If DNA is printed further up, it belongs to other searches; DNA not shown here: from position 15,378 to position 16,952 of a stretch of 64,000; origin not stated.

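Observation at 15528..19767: Two convergent LarA-like paralogues with intact nickel-pincer motifs, flanked by a stereospecific dehydratase pair, with no larB/larC/larE in the window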

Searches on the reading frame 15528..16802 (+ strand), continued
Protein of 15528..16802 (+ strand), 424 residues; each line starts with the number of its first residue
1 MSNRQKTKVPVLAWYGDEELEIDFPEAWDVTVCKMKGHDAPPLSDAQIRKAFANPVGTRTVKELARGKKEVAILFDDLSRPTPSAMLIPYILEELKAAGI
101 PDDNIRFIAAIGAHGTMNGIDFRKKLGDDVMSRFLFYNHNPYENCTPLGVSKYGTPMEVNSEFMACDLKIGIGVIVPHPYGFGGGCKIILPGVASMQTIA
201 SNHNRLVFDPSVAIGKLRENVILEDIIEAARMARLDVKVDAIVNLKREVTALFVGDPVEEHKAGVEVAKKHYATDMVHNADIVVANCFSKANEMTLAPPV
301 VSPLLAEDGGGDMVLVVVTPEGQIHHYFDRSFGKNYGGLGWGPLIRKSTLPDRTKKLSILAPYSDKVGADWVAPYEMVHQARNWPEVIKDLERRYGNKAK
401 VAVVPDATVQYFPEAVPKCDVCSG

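Call 83: search_protein_families(library=ncbifam, proteins=[L033:3476-4288:+, L035:7102-8487:+, L030:7611-9524:+, L021:4255-4830:+, L020:9318-10274:+, L021:4970-5743:+, L031:10001-11248:+], max_evalue=0.000001)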
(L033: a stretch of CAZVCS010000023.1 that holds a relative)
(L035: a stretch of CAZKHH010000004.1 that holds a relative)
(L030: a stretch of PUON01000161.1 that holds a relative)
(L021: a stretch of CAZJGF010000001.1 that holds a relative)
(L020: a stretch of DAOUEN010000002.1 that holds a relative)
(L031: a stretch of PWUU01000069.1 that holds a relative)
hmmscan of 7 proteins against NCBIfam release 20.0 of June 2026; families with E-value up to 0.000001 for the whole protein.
L033:3476-4288:+ (270 aa): 4 families
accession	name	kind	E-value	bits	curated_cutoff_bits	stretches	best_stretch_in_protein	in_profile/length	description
TIGR03220.1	catechol_dmpE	equivalog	9.1e-90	300.5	408.8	1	17-269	3-255/255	2-oxopent-4-enoate hydratase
TIGR03218.1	catechol_dmpH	equivalog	2.2e-79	266.5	350.55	1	8-269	2-263/263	2-oxo-3-hexenedioate decarboxylase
TIGR02312.1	HpaH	equivalog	5.6e-78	262.2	351.5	1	11-269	2-266/267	2-oxo-hept-4-ene-1,7-dioate hydratase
NF008461.0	PRK11342.1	equivalog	6.9e-57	192.8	350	1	12-269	2-259/269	2-keto-4-pentenoate hydratase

L035:7102-8487:+ (461 aa): 2 families
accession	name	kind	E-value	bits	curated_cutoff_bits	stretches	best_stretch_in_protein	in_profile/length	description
NF041176.1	GlyK_Thmprot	equivalog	3.2e-55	188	550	1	17-455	3-392/397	glycerate 2-kinase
NF040791.1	gly_kin_Thpl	equivalog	5.7e-47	160.9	670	1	53-456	45-409/410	glycerate 2-kinase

L030:7611-9524:+ (637 aa): 13 families
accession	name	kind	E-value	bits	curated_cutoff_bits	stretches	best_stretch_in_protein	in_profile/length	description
TIGR03336.1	IOR_alpha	equivalog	1.3e-174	581.9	650.9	1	13-631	3-595/595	indolepyruvate ferredoxin oxidoreductase subunit alpha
NF009589.0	PRK13030.1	subfamily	5e-40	137.1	816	1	75-593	113-650/1170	indolepyruvate ferredoxin oxidoreductase family protein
NF006412.0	PRK08659.1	equivalog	3.6e-26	92.2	411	2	12-224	5-220/378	2-oxoacid:acceptor oxidoreductase subunit alpha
TIGR03710.1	OAFO_sf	subfamily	2e-24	86.1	482.75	2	6-85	187-266/561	2-oxoacid:acceptor oxidoreductase subunit alpha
NF009588.0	PRK13029.1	subfamily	5.3e-22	77.6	952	2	77-333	115-383/1196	indolepyruvate ferredoxin oxidoreductase family protein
NF005507.0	PRK07119.1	subfamily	9.9e-21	73.9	399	1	13-312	5-318/352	3-methyl-2-oxobutanoate dehydrogenase subunit VorB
NF007206.0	PRK09627.1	equivalog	2.3e-16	59.7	579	1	16-219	7-218/375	2-oxoglutarate synthase subunit alpha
NF041170.1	Oxoac_fdxalpha_Archa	equivalog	9e-11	40.8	800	1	218-300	496-580/636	2-oxoacid:ferredoxin oxidoreductase subunit alpha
NF040682.1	PorA_Arch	equivalog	9.6e-10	37.9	550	0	14-94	5-87/387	pyruvate synthase subunit PorA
NF007201.0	PRK09622.1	equivalog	9.1e-09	34.7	590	0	14-164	12-161/405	2-oxoacid:ferredoxin oxidoreductase subunit alpha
NF045764.1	PhenlGlyoxDHPadG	equivalog_domain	3.1e-07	29.2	700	0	15-94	5-86/398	NADH-dependent phenylglyoxylate dehydrogenase subunit alpha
NF006233.0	PRK08367.1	equivalog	6.5e-07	28.5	625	0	14-96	6-90/394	pyruvate ferredoxin oxidoreductase subunit alpha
TIGR02700.1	flavo_MJ0208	hypoth_equivalog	8.4e-07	28.5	251.35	0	550-633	121-196/234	dihydromethanopterin reductase (acceptor)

L021:4255-4830:+ (191 aa): 3 families
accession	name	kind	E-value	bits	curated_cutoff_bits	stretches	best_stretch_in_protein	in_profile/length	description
TIGR01909.1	C_GCAxxG_C_C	subfamily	1.5e-11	44.4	47.4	1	43-138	3-91/120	C-GCAxxG-C-C family (seleno)protein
NF045501.1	HUGP_GUXX-star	exception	6.2e-10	39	325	1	29-188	10-158/236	HUGP/GUXX-star fusion selenoprotein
NF045669.1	DVU1555_fam_CGA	exception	3.3e-09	36.6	103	1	47-139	17-109/140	DVU_1555 family C-GCAxxG-C-C protein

L020:9318-10274:+ (318 aa): 14 families
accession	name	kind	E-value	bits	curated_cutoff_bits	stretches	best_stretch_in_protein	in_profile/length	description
NF043036.1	ErythonDh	equivalog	5.7e-35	121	325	1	6-309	4-319/321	D-erythronate dehydrogenase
TIGR01179.1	galE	equivalog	2.1e-20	72.8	262.3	1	6-153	3-155/332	UDP-glucose 4-epimerase GalE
TIGR04180.1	EDH_00030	hypoth_equivalog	2.4e-18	66.2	475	1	6-270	2-267/297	NAD-dependent 4,6-dehydratase LegB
TIGR03466.1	HpnA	hypoth_equivalog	3e-16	59.2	367.65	1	4-222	2-213/327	hopanoid-associated sugar epimerase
NF042422.1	oxyalk_red_OleD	equivalog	6.2e-13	48.8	580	1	4-136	2-127/329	2-alkyl-3-oxoalkanoate reductase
TIGR01181.1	dTDP_gluc_dehyt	equivalog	1.4e-12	47.4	365.1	1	5-307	2-308/321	dTDP-glucose 4,6-dehydratase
TIGR01214.1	rmlD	equivalog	1.9e-11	43.6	224.05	1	6-153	3-134/285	dTDP-4-dehydrorhamnose reductase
TIGR02622.1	CDP_4_6_dhtase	equivalog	4.2e-11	42.6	278.45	1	2-114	4-123/352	CDP-glucose 4,6-dehydratase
NF041293.1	G6PDh_Azf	equivalog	9.2e-11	41.6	400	1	1-170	1-179/252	NAD-dependent glucose-6-phosphate dehydrogenase Azf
NF007956.0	PRK10675.1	subfamily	1.7e-10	40.6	394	1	5-150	3-156/338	UDP-glucose 4-epimerase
TIGR02197.1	heptose_epim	equivalog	6.8e-10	38.6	274.6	1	6-149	2-144/316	ADP-glyceromanno-heptose 6-epimerase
NF042423.1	oxyalk_red_Shew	equivalog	3.3e-09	36.3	580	1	4-126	10-127/331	2-alkyl-3-oxoalkanoate reductase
NF052578.1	StrlDmthSdmBMthl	equivalog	4.5e-09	36.5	600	1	5-125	3-119/328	sterol demethylase protein SdmB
TIGR01746.1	Thioester-redct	subfamily_domain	5.3e-08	32.5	213.35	0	68-264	87-288/371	thioester reductase domain-containing protein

L021:4970-5743:+ (257 aa): 221 families (the best 25 are shown)
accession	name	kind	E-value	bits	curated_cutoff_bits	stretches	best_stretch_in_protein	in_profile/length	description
NF005559.1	PRK07231.1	subfamily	1.2e-73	247.7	215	1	2-249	1-248/249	glucose 1-dehydrogenase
NF004791.0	PRK06138.1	equivalog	1.2e-70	237.7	312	1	1-250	1-251/252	SDR family oxidoreductase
NF005067.0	PRK06484.1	equivalog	4e-66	223.6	713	1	4-252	8-255/524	short chain dehydrogenase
NF009466.0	PRK12826.1-2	subfamily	1.2e-65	221.4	222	1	6-248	4-244/248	3-oxoacyl-ACP reductase FabG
NF004198.0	PRK05653.1-3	equivalog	1.2e-64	218.2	296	1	3-248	5-246/248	3-oxoacyl-ACP reductase FabG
NF006070.0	PRK08213.1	subfamily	2.8e-64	217.1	279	1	2-248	9-256/259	gluconate 5-dehydrogenase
TIGR01830.1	3oxo_ACP_reduc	equivalog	4.9e-64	216.3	297.75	1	8-247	1-237/239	3-oxoacyl-[acyl-carrier-protein] reductase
NF004818.0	PRK06172.1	equivalog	6e-64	215.8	336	1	1-250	3-252/253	SDR family oxidoreductase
TIGR01832.1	kduD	equivalog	7.7e-63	212.3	338.85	1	2-250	2-247/248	2-dehydro-3-deoxy-D-gluconate 5-dehydrogenase KduD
NF005309.0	PRK06841.1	subfamily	9.2e-63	212.1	286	1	2-248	12-252/255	GolD/DthD family dehydrogenase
NF009093.0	PRK12429.1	subfamily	2.6e-60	203.9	258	1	1-250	1-258/259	3-hydroxybutyrate dehydrogenase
NF052558.1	MBtsdlDhBudC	equivalog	7.3e-60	202.6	270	1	4-255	2-248/250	meso-2,3-butanediol dehydrogenase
NF053701.1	CsHdxCHCADhChcB2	equivalog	1.3e-58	198.4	350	1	3-250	1-244/245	cis-4-hydroxycyclohexanecarboxylate dehydrogenase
TIGR03971.1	SDR_subfam_1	subfamily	1.4e-58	198.3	300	1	3-249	1-269/271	mycofactocin-coupled SDR family oxidoreductase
NF004197.0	PRK05653.1-1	equivalog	2.5e-58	197.7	332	1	2-248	4-246/249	3-oxoacyl-ACP reductase FabG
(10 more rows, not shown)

L031:10001-11248:+ (416 aa): 5 families
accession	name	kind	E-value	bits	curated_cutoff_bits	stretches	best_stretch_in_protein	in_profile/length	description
NF052593.1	NPN_racem_MAR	equivalog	2e-61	207.8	500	1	15-316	5-311/415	nickel-dependent malate racemase, LarAH6 family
NF033504.2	Ni_dep_LarA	equivalog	2.1e-56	191.5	460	1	15-286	6-280/422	nickel-dependent lactate racemase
NF052595.1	NPN_LarAH5_MAR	equivalog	9.3e-56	189.5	462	1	15-298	5-288/415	nickel-dependent malate racemase, LarAH5 family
NF052525.1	NPN_LarAH10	equivalog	5e-48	163.9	540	1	15-288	7-290/426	NPN-dependent 2-hydroxyacid racemase, LarAH10 family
NF052592.1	LarAH_14_15_16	equivalog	1.2e-10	40.4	740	1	5-205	6-211/520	NPN-dependent hydroxyacid isomerase, LarAH14/15/16 family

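Call 91: search_dna_similar(query=window:15528-16799:+, collection=plasmids, mode=protein, max_rows=30)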
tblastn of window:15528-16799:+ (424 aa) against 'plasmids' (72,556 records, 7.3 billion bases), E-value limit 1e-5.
Records with a match: 20; places in all: 20; records where one place covers at least 80% of the query: 5.
Best place of each record, by identity: <60% 20.
By first word of the organism name: Rhizobium 5; Clostridium 4; Lactiplantibacillus 3; Tepidibacter 1; Lacticaseibacillus 1; Vescimonas 1; Phyllobacterium 1; Pusillibacter 1; Rubrobacter 1; Rhodovastum 1; and 1 more.
By predicted mobility (MOB-suite, as given by PLSDB): non-mobilizable 13; mobilizable 4; conjugative 3.
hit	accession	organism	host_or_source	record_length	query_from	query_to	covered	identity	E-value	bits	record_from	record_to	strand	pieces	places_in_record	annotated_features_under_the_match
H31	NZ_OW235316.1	Tepidibacter aestuarii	-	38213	15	406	92%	25.8%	1e-27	123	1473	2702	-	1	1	larA: nickel-dependent lactate racemase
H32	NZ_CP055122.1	Lactiplantibacillus plantarum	culture,Human GI tract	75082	48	406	85%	27.3%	8e-28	124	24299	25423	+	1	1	larA: nickel-dependent lactate racemase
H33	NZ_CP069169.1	Lactiplantibacillus plantarum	mixed culture,stinky xiancaigeng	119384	48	406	85%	27.3%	8e-28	124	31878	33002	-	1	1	larA: nickel-dependent lactate racemase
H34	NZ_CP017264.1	Lacticaseibacillus paracasei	cell culture,cheese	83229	48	406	85%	27.3%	9e-28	123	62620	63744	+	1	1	larA: nickel-dependent lactate racemase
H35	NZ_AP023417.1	Vescimonas fastidiosa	Homo sapiens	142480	1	413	97%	23.4%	3e-21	103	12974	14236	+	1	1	larA: nickel-dependent lactate racemase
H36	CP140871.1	Rhizobium ruizarguesonis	Trifolium pratense,whole organism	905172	15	334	75%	28.7%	6e-27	121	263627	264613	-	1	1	larA: nickel-dependent lactate racemase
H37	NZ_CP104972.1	Phyllobacterium zundukense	Vicia costata,cell culture,root nodule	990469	4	322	75%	27.8%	2e-20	101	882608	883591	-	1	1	larA: nickel-dependent lactate racemase | ABC transporter ATP-binding protein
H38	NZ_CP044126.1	Rhizobium sp. BG4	Prosopis cineraria,pure bacterial ...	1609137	15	322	73%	27.9%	4e-23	109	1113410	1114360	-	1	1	record has no annotation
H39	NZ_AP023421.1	Pusillibacter faecalis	Homo sapiens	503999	15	288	65%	30.5%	7e-29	127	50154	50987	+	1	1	larA: nickel-dependent lactate racemase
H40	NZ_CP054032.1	Rhizobium indicum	Pisum sativum l. (pea),Pure culture,Pea ...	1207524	15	322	73%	27.0%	5e-22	106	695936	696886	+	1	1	record has no annotation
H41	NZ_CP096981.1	Clostridium felsineum DSM 794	whole organism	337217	15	321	72%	27.0%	4e-28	124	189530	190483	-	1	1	larA: nickel-dependent lactate racemase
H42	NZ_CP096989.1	Clostridium felsineum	whole organism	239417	15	321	72%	26.7%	3e-28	125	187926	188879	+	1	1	larA: nickel-dependent lactate racemase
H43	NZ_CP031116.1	Rubrobacter indicoceani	cell culture,marine sediment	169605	2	286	67%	28.5%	3e-25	116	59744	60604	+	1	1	larA: nickel-dependent lactate racemase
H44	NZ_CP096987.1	Clostridium felsineum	whole organism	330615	15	321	72%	26.4%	9e-28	123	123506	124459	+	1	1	larA: nickel-dependent lactate racemase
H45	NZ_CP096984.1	Clostridium felsineum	whole organism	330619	15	321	72%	26.4%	9e-28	123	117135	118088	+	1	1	larA: nickel-dependent lactate racemase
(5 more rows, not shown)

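Call 92: get_annotated_region(hit=H32, flank=7000)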
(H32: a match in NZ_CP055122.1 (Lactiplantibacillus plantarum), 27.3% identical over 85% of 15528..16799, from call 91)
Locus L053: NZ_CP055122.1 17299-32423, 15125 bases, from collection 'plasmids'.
description: Lactiplantibacillus plantarum strain Heal19 plasmid unnamed1, complete sequence
organism: Lactiplantibacillus plantarum (NCBI taxid 1590)
taxonomy: Bacteria; Bacillota; Bacilli; Lactobacillales; Lactobacillaceae; Lactiplantibacillus; Lactiplantibacillus plantarum
host: -; source: culture,Human GI tract; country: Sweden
typing (MOB-suite, as given by PLSDB): mobilizable; replicon rep_cluster_167; relaxase MOBP
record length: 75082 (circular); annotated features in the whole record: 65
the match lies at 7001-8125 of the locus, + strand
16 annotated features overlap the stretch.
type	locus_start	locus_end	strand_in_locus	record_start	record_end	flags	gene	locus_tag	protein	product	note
CDS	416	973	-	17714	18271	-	-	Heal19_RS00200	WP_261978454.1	YiiX/YebB-like N1pC/P60 family cysteine hydrolase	-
CDS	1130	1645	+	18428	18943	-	-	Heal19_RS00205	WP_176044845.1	biotin transporter BioY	-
CDS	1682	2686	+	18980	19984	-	-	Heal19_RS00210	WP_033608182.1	biotin--[acetyl-CoA-carboxylase] ligase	GO:0036211 - protein modification process [Evidence IEA]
CDS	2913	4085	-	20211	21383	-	-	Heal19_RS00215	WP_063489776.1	cyclopropane-fatty-acyl-phospholipid synthase family protein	-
CDS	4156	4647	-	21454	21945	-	-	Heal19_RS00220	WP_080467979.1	DUF1836 domain-containing protein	-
CDS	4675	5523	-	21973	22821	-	-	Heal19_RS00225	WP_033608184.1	DegV family protein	-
CDS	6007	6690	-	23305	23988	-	-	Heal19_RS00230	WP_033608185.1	Crp/Fnr family transcriptional regulator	GO:0006355 - regulation of DNA-templated transcription [Evidence IEA]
CDS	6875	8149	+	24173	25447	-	larA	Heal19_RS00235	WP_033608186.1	nickel-dependent lactate racemase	-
CDS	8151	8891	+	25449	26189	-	larB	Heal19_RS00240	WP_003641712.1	nickel pincer cofactor biosynthesis protein LarB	GO:0006189 - 'de novo' IMP biosynthetic process [Evidence IEA]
CDS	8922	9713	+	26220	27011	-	-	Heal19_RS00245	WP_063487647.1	LarC family nickel insertion protein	-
CDS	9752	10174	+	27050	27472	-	larC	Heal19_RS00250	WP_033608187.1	nickel insertion protein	-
CDS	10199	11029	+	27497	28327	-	larE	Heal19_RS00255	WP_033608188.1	ATP-dependent sacrificial sulfur transferase LarE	-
CDS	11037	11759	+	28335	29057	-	-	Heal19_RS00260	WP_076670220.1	MIP/aquaporin family protein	GO:0055085 - transmembrane transport [Evidence IEA]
CDS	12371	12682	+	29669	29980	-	-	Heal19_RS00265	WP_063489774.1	helix-turn-helix domain-containing protein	-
CDS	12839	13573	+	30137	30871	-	-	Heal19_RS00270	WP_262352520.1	IS3 family transposase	-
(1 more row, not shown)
